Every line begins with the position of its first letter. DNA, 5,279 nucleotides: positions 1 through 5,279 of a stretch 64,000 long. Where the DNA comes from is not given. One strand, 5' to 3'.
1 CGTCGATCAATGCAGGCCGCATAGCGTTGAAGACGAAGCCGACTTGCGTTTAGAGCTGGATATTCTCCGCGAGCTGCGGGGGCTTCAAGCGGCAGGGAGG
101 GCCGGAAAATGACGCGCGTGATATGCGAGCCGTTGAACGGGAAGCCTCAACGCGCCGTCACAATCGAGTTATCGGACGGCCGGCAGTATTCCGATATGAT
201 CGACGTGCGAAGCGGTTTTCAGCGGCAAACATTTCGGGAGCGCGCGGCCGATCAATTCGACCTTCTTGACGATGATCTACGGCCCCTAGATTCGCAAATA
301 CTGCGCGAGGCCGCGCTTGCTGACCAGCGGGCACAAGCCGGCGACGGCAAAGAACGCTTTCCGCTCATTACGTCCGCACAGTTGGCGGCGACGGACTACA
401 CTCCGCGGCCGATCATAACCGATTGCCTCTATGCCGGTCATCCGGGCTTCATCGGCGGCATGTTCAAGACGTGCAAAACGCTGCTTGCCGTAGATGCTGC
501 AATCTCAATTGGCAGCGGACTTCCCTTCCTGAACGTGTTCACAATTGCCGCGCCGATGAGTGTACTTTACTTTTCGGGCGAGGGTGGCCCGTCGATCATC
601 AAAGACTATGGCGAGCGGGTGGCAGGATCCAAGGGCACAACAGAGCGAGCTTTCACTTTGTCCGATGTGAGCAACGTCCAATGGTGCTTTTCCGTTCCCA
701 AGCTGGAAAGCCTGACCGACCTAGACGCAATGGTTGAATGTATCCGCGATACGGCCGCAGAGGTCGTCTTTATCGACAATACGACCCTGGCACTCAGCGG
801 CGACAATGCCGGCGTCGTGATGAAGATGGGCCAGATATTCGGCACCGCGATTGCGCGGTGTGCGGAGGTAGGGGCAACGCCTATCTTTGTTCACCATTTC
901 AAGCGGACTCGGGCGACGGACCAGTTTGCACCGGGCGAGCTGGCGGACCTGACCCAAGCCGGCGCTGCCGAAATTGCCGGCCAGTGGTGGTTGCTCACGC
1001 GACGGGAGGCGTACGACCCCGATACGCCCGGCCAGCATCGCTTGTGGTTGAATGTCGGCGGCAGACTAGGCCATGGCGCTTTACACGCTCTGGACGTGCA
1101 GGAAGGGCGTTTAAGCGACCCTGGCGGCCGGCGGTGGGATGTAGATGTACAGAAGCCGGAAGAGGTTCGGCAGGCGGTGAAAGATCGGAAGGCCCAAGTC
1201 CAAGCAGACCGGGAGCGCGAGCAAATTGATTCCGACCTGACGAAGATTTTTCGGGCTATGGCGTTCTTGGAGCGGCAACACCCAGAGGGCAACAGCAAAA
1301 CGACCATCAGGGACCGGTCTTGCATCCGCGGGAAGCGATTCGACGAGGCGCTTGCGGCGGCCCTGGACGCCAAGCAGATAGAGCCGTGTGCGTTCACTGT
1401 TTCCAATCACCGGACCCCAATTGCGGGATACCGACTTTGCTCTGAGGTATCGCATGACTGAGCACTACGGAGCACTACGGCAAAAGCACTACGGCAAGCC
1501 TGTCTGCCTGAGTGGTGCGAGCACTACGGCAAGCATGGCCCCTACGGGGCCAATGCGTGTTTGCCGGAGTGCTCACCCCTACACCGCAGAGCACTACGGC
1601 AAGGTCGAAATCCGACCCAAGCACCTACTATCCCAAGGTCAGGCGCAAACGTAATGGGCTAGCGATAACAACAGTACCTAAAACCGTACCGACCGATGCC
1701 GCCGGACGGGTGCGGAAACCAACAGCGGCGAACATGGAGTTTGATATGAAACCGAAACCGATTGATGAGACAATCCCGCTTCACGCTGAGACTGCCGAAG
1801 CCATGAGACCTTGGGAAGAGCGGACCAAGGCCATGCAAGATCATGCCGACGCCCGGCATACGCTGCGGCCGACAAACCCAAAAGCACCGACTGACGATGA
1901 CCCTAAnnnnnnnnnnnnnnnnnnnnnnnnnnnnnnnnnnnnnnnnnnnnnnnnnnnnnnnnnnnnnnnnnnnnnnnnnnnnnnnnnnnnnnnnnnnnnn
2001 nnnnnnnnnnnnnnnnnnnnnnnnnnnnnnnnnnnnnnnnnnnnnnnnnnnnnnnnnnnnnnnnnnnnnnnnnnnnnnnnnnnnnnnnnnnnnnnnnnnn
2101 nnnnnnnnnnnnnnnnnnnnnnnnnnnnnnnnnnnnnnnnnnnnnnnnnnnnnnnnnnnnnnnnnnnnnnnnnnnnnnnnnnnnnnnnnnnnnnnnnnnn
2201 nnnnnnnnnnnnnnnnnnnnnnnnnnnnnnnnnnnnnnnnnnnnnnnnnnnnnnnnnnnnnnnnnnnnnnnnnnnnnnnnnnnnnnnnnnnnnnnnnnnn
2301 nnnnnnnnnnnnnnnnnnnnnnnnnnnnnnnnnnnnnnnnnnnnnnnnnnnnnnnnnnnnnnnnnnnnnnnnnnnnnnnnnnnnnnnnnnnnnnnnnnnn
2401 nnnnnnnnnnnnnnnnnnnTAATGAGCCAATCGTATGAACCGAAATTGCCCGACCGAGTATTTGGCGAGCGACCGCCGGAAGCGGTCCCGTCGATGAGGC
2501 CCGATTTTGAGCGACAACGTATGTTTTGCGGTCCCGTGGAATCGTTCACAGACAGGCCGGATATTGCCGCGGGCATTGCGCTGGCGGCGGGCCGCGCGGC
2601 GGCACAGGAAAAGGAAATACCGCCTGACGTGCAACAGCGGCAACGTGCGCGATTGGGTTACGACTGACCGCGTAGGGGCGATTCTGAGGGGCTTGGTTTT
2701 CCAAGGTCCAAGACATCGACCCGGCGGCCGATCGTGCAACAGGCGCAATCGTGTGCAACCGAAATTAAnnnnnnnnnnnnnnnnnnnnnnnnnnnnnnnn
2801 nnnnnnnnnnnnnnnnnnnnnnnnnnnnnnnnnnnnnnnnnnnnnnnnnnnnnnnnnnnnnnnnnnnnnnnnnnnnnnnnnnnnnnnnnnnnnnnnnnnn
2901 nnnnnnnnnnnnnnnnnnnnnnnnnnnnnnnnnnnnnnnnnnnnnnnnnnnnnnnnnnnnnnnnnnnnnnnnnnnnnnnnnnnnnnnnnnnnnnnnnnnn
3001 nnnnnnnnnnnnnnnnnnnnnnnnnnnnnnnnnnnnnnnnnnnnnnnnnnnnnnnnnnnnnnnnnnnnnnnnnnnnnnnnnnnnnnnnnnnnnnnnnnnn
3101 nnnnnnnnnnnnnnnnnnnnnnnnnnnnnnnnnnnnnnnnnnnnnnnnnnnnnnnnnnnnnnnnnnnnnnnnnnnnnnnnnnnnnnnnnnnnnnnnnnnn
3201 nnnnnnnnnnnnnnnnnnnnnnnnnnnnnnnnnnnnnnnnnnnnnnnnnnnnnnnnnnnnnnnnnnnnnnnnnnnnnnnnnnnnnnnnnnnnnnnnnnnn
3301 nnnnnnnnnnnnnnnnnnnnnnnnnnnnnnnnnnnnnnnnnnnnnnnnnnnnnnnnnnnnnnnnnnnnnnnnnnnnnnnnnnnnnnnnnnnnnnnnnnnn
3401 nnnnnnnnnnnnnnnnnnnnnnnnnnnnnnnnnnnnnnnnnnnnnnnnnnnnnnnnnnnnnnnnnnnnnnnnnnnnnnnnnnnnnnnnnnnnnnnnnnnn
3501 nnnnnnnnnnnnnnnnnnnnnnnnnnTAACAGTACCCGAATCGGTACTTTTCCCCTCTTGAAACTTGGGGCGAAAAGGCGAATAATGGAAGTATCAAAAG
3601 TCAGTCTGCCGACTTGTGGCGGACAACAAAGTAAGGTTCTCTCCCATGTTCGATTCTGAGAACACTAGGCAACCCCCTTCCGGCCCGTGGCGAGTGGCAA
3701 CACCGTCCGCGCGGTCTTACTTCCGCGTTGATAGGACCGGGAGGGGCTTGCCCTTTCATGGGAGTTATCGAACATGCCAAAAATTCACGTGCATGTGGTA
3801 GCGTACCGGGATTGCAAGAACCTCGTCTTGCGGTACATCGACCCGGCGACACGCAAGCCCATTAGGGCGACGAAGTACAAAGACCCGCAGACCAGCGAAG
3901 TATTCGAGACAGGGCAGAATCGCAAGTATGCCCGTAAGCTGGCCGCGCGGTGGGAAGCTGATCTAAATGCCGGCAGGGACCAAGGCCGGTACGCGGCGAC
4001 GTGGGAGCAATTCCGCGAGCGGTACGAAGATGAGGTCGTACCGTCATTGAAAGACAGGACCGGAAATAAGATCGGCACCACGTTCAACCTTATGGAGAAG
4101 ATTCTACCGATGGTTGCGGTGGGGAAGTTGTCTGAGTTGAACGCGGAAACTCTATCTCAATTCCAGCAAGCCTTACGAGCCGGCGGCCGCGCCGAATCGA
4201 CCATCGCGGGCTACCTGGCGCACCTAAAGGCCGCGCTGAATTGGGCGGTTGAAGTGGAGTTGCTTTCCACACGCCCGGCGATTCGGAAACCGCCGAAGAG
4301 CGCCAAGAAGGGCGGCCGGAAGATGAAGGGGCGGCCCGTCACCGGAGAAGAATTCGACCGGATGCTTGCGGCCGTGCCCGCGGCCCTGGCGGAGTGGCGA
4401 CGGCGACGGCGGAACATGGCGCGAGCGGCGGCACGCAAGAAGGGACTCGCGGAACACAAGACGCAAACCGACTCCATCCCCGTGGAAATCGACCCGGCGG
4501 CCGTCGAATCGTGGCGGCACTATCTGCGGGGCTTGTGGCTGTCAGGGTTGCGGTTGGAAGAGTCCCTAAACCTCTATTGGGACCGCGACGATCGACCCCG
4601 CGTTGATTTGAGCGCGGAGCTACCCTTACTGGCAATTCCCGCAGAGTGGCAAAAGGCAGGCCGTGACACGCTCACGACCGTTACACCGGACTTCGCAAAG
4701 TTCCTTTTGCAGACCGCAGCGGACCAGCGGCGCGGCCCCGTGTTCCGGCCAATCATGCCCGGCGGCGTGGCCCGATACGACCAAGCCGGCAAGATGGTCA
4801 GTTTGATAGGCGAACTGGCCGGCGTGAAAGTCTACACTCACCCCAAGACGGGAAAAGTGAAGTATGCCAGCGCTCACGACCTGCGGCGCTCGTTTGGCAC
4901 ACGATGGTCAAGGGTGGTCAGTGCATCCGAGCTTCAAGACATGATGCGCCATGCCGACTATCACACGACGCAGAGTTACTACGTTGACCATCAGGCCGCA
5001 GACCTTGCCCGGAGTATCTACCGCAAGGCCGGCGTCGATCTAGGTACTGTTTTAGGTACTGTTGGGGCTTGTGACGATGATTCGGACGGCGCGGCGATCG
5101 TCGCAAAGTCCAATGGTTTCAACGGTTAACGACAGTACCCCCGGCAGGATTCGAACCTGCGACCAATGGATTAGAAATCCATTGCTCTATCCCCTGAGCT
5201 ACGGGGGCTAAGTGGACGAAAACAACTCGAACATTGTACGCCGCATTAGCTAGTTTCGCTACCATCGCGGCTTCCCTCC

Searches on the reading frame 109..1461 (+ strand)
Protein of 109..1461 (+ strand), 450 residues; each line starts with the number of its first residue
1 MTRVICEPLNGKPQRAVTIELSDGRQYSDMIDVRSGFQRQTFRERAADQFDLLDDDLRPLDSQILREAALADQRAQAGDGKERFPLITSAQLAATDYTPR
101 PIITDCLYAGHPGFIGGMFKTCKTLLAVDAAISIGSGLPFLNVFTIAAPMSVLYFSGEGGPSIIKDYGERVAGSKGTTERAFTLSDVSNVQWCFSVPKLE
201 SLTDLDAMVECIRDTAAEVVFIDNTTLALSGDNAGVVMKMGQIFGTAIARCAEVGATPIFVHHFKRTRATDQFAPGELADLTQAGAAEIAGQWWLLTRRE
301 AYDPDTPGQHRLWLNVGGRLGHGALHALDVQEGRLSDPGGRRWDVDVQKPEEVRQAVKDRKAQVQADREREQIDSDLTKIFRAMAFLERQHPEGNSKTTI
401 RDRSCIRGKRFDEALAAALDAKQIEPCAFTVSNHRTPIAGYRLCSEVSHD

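Call 43: search_protein_families(library=pfam, proteins=[window:109-1461:+], max_evalue=0.0001)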
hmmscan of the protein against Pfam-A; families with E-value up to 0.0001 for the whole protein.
window:109-1461:+ (450 aa): 1 family
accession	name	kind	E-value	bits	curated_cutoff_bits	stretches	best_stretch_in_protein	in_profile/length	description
PF13481.12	AAA_25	-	3.8e-15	56.5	27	1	88-268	11-194/195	AAA domain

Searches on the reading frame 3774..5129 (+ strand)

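Call 43: search_protein_families(library=pfam, proteins=[window:3774-5129:+], max_evalue=0.0001)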
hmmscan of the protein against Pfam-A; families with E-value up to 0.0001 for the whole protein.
window:3774-5129:+ (451 aa): 2 families
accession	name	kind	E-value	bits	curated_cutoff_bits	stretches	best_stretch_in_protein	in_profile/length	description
PF13102.12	Phage_int_SAM_5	-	1e-05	26.3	22.3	1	93-168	18-92/98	Phage integrase SAM-like domain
PF00589.27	Phage_integrase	-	2.1e-05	24.8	27.1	1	358-406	120-168/172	Phage integrase family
